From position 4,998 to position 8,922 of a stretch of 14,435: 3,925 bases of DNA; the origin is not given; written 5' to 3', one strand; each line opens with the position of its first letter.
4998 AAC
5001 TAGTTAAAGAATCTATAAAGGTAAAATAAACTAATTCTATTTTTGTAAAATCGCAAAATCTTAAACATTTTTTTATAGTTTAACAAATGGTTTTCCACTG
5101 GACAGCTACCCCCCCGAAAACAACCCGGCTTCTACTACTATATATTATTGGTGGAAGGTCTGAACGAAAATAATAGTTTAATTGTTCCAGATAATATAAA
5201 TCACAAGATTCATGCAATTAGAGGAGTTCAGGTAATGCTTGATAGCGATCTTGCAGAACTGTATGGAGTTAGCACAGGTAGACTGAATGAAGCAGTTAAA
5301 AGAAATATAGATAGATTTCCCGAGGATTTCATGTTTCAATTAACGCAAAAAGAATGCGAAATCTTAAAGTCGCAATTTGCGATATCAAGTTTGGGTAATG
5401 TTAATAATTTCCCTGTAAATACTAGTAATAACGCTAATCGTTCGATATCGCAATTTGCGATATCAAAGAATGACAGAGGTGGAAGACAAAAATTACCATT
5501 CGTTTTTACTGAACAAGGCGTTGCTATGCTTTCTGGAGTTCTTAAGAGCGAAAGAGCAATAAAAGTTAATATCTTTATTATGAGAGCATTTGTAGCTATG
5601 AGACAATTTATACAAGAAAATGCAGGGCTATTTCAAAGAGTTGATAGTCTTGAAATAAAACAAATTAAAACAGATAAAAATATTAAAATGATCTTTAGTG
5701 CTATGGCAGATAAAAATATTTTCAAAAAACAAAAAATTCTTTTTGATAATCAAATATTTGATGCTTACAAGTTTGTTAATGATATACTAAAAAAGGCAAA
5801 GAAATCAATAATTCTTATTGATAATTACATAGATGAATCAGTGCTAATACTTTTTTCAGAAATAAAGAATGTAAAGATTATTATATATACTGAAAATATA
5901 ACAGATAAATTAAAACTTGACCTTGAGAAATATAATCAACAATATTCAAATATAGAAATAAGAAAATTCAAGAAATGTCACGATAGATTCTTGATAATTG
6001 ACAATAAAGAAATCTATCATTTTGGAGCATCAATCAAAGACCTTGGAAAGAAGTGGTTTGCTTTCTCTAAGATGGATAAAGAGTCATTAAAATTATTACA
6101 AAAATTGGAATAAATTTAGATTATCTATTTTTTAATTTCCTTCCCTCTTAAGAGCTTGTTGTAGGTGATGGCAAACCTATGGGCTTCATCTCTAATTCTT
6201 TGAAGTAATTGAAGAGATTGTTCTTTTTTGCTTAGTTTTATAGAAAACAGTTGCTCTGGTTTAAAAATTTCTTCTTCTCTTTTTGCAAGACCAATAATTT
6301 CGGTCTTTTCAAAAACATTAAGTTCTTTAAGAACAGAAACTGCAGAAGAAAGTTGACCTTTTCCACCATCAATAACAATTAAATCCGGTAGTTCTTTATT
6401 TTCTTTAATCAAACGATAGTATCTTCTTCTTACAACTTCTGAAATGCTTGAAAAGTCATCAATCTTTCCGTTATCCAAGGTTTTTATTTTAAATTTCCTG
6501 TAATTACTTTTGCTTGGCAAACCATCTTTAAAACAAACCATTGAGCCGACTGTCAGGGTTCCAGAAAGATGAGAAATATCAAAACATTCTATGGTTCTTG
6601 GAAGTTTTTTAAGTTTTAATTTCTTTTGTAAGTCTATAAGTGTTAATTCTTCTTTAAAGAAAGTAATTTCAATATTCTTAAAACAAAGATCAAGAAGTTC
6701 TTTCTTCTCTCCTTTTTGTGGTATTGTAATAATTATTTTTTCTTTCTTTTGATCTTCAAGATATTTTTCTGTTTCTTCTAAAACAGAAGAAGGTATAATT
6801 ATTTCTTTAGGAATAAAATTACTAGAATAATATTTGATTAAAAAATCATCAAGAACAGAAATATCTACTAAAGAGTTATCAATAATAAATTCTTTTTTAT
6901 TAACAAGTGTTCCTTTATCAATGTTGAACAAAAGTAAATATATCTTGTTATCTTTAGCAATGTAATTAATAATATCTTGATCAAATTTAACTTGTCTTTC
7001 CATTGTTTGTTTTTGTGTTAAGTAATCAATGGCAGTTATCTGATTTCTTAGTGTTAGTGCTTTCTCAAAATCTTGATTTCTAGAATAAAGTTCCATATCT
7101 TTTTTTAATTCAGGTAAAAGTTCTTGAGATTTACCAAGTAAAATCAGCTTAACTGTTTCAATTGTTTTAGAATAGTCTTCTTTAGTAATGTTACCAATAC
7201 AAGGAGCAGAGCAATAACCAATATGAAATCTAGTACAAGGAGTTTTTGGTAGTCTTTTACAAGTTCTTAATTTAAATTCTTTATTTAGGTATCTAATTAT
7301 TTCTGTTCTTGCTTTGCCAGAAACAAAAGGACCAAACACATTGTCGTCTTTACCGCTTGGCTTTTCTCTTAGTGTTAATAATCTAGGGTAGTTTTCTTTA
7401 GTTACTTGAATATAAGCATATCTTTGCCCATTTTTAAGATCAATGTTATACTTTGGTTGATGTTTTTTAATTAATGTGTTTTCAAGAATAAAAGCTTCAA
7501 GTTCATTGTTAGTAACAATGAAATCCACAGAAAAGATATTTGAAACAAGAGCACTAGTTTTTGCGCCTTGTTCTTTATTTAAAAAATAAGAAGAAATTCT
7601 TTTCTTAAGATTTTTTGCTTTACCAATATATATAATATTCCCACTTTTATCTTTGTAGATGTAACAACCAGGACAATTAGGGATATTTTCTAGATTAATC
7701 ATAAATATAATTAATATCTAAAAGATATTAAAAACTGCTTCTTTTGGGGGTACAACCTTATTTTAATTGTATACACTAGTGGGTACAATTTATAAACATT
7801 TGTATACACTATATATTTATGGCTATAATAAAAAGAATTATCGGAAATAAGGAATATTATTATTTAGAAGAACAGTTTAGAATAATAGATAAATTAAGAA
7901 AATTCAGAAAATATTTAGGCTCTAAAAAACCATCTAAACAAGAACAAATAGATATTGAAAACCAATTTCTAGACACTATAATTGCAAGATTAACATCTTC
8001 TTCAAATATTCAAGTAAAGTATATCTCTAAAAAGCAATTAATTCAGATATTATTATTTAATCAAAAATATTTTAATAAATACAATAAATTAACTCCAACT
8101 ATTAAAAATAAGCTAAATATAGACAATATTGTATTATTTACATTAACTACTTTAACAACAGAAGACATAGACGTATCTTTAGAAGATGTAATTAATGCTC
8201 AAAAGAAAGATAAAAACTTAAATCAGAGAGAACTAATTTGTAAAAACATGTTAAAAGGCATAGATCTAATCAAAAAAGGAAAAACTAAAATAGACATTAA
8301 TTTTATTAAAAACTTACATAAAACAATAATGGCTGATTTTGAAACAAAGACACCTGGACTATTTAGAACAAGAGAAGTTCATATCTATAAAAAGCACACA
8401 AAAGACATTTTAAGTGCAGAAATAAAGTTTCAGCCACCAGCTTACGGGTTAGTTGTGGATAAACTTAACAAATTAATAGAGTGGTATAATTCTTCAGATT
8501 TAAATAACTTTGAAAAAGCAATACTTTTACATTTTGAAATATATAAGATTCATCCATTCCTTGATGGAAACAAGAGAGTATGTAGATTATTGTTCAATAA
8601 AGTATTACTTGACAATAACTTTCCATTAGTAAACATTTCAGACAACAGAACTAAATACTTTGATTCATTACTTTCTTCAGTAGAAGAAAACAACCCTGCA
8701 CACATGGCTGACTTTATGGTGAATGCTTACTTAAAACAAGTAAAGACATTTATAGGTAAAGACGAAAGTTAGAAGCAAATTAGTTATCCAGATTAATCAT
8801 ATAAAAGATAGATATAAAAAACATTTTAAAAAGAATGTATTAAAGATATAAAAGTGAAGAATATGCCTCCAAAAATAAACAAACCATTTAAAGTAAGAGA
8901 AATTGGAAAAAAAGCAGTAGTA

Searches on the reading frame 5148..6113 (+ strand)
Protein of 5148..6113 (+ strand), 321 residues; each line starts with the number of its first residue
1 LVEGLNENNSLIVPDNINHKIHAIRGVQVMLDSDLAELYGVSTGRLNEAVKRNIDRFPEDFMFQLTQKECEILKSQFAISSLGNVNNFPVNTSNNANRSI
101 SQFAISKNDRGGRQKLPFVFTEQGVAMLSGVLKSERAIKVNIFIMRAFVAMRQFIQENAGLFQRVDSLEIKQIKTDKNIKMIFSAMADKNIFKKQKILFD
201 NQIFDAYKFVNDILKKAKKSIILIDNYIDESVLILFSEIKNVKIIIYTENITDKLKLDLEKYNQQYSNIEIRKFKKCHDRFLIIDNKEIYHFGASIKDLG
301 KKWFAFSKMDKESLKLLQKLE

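Call 12: search_protein_families(library=pfam, proteins=[window:5148-6113:+], max_evalue=0.01)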
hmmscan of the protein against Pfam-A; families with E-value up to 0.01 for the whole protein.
window:5148-6113:+ (321 aa): 1 family
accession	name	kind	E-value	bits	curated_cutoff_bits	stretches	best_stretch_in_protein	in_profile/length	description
PF10543.14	ORF6N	-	1.3e-35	121.9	27.8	1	20-131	2-86/86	ORF6N domain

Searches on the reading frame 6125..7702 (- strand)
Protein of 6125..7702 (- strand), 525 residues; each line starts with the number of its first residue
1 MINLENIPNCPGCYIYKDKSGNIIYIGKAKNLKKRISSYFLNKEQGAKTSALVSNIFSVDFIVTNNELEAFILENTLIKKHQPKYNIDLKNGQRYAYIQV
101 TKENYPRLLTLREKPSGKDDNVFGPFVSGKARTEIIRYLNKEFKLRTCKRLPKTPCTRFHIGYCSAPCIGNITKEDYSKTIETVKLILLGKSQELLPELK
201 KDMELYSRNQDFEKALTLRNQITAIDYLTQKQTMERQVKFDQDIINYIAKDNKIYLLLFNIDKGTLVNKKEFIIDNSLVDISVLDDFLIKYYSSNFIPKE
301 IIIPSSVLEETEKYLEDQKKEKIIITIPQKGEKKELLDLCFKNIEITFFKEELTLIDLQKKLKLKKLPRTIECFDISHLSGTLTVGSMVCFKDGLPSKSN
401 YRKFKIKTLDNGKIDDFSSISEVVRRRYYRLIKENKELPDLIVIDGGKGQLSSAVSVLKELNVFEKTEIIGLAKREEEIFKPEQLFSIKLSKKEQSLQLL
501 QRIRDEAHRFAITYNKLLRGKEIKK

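Call 14: find_encoding_contigs(protein=window:6125-7702:-, flank=10000, max_places=6)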
Protein window:6125-7702:- (525 aa): 3 contigs read that carry it; 2 places shown.
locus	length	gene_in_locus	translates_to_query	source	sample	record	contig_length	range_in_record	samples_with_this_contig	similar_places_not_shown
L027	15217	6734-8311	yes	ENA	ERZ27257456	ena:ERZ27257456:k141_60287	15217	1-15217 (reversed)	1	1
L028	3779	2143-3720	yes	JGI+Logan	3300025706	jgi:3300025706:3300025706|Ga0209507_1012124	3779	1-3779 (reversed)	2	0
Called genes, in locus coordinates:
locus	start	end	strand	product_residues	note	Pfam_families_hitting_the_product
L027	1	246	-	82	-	PF00300:His_Phos_1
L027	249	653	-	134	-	-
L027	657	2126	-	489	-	PF02788:RuBisCO_large_N, PF00016:RuBisCO_large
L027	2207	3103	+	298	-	PF00293:NUDIX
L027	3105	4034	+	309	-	PF01966:HD (weak)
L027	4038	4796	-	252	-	-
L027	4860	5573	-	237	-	-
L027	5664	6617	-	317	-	PF02661:Fic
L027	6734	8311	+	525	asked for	PF01541:GIY-YIG, PF27096:UvrC_M, PF02151:UVR, PF22920:UvrC_RNaseH, PF08459:UvrC_RNaseH_dom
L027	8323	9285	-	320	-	PF10543:ORF6N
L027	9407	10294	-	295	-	-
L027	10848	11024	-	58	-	-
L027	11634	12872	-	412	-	PF20720:nSTAND3 (faint), PF13173:AAA_14, PF13635:DUF4143 (weak)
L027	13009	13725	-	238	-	PF01863:YgjP-like, PF10263:SprT-like (weak)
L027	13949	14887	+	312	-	-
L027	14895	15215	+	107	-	?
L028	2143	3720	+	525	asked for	PF01541:GIY-YIG, PF27096:UvrC_M, PF02151:UVR, PF22920:UvrC_RNaseH, PF08459:UvrC_RNaseH_dom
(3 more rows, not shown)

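Call 26: search_protein_families(library=ncbifam, proteins=[L027:13949-14887:+], max_evalue=0.01)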
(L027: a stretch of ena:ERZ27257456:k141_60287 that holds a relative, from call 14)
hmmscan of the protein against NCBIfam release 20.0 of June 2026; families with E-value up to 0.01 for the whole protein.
L027:13949-14887:+ (312 aa): 2 families
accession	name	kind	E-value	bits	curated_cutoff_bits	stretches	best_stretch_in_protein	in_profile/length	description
NF053610.1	Sso10a_fam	subfamily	0.00089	19.3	60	0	38-82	12-56/64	Sso10a family chromatin protein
NF008202.0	PRK10959.1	equivalog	0.0021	17.4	287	1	102-182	116-196/212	outer membrane protein OmpW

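Call 66: search_protein_families(library=pfam, proteins=[L027:13949-14887:+], max_evalue=0.01)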
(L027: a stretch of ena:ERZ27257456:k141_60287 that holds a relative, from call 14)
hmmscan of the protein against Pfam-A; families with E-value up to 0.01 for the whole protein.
L027:13949-14887:+ (312 aa): 2 families
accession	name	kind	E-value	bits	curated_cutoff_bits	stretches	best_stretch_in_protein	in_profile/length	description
PF13463.12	HTH_27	-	0.0018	18.9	22.2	1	29-78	2-53/68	Winged helix DNA-binding domain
PF14947.12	HTH_45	-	0.0036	17.7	25.5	0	38-82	13-58/77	Winged helix-turn-helix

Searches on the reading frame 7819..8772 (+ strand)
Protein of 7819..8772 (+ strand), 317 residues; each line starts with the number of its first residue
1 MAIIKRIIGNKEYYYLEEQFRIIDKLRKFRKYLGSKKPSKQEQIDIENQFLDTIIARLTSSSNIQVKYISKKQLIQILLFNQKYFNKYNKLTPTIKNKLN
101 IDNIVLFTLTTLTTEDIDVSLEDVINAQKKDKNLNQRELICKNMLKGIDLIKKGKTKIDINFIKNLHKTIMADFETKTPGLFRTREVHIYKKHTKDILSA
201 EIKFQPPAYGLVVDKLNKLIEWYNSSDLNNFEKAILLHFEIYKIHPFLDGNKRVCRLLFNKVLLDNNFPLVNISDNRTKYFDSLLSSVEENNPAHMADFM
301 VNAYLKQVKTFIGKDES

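Call 12: search_protein_families(library=pfam, proteins=[window:7819-8772:+], max_evalue=0.01)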
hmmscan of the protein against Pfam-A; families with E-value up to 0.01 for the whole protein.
window:7819-8772:+ (317 aa): 1 family
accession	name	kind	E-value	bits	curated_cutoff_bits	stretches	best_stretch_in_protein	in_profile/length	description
PF02661.23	Fic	-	4.7e-20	72.7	24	1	158-263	2-93/93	Fic/DOC family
